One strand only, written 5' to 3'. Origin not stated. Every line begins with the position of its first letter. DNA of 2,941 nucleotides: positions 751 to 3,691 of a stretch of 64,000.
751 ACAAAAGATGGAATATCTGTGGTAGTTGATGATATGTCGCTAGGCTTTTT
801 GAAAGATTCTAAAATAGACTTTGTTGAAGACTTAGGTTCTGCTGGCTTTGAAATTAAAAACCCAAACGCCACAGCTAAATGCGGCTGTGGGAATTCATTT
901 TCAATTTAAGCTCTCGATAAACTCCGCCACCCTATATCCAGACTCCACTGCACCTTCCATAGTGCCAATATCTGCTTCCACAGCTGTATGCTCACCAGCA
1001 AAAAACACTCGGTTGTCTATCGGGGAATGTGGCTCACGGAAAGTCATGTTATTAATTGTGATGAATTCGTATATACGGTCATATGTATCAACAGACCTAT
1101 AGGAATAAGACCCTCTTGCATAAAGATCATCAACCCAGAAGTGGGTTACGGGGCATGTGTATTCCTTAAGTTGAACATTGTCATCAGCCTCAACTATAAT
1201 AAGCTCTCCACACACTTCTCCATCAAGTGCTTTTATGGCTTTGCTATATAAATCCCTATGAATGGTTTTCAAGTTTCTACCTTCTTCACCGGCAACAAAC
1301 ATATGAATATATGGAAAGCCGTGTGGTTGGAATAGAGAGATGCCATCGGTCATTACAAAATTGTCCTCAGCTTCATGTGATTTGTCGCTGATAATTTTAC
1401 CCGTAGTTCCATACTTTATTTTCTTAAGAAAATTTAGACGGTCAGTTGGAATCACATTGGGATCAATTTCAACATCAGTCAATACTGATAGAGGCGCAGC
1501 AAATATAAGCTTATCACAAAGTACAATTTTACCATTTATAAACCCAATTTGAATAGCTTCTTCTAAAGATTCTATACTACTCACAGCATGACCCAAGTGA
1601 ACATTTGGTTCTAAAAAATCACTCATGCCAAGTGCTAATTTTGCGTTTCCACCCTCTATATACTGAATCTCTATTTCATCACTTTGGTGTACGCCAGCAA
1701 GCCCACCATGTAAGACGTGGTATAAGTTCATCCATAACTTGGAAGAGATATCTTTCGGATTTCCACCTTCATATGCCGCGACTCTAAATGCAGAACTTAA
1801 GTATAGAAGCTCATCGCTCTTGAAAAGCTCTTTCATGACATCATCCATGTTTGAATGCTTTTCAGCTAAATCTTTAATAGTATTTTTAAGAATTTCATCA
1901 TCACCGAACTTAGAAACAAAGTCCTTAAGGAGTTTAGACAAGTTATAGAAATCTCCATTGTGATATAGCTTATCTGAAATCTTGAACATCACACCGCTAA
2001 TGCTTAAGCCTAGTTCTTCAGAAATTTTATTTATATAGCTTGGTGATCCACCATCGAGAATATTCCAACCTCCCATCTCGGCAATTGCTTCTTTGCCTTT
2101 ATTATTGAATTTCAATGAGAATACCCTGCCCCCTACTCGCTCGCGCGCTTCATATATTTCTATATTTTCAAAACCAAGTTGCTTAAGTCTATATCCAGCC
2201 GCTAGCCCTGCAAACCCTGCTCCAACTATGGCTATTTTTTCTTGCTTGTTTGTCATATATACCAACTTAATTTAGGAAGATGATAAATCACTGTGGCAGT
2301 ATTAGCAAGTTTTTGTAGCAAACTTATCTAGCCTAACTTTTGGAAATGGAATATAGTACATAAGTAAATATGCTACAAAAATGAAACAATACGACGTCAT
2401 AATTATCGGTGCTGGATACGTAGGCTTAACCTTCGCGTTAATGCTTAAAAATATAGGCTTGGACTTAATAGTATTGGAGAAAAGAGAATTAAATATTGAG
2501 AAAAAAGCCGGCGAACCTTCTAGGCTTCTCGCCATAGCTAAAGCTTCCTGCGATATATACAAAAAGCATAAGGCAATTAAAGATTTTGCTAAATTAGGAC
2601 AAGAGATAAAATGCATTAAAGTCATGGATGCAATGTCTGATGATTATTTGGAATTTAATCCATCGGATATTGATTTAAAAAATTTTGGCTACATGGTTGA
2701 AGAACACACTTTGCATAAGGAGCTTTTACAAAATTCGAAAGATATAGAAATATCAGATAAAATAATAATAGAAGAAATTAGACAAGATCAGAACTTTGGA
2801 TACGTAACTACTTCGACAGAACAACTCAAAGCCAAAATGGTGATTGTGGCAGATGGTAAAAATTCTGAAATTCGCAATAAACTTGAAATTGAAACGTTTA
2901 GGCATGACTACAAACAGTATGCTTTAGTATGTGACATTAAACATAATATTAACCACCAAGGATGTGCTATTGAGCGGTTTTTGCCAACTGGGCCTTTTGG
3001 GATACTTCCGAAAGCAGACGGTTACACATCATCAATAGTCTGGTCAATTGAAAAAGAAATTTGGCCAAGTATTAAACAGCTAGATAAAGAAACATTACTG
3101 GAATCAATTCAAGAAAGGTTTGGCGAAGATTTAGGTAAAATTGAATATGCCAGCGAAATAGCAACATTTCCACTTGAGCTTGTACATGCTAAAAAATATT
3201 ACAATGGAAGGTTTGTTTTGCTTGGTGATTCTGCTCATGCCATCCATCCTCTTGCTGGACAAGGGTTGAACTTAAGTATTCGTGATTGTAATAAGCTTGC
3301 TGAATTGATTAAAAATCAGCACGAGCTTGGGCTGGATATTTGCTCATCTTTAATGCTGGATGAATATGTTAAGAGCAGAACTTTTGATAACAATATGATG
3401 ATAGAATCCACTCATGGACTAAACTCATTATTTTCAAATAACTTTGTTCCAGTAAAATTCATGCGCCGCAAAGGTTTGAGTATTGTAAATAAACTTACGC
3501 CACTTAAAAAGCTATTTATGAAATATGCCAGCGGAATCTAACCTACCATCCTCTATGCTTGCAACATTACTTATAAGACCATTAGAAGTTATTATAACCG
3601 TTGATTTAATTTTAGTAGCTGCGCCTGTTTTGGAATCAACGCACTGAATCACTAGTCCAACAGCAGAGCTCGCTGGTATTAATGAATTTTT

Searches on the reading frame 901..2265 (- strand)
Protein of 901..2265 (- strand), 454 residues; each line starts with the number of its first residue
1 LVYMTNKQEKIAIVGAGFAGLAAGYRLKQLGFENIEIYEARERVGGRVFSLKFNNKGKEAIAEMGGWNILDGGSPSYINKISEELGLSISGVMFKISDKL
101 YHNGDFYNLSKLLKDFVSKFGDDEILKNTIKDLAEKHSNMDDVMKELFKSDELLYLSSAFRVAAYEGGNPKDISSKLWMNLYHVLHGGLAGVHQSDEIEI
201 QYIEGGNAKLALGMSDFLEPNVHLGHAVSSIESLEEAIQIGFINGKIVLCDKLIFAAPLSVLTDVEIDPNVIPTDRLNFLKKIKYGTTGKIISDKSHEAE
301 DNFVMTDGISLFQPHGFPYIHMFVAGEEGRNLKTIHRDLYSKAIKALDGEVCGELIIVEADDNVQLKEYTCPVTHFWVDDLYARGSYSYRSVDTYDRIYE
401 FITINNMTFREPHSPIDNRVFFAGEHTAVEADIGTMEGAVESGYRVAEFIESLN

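Call 10: search_protein_families(library=pfam, proteins=[window:901-2265:-], max_evalue=0.001)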
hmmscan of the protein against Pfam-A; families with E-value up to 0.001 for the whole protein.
window:901-2265:- (454 aa): 2 families
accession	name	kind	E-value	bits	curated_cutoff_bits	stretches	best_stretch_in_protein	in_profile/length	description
PF01593.30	Amino_oxidase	-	5.9e-36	125.1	19.8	1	18-448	1-440/443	Flavin containing amine oxidoreductase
PF13450.12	NAD_binding_8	-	1.9e-10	41.3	21.9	1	13-55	1-42/68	NAD(P)-binding Rossmann-like domain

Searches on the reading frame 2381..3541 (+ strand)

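Call 10: search_protein_families(library=pfam, proteins=[window:2381-3541:+], max_evalue=0.001)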
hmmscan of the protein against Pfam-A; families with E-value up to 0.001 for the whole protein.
window:2381-3541:+ (386 aa): 8 families
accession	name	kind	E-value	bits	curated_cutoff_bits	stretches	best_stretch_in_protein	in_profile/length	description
PF01494.25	FAD_binding_3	-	1.5e-24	87.4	22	1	4-309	2-317/349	FAD binding domain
PF13738.12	Pyr_redox_3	-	1.3e-08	34.9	30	1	7-36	1-31/305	Pyridine nucleotide-disulphide oxidoreductase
PF01266.30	DAO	-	2.9e-07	30.8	27.9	1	5-37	1-34/353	FAD dependent oxidoreductase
PF08491.16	SE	-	4.2e-06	26.5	20.1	1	151-362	2-216/276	Squalene epoxidase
PF07992.20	Pyr_redox_2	-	5e-06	26.6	26.1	0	5-36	144-175/291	Pyridine nucleotide-disulphide oxidoreductase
PF00070.33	Pyr_redox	-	0.00012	22.9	22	1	6-36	2-32/82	Pyridine nucleotide-disulphide oxidoreductase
PF03721.20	UDPG_MGDP_dh_N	-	0.0004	20.4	27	1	6-41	3-38/187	UDP-glucose/GDP-mannose dehydrogenase family, NAD binding domain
PF03486.20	HI0933_like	-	0.00094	19.1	50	0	5-37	2-34/244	HI0933-like protein Rossmann domain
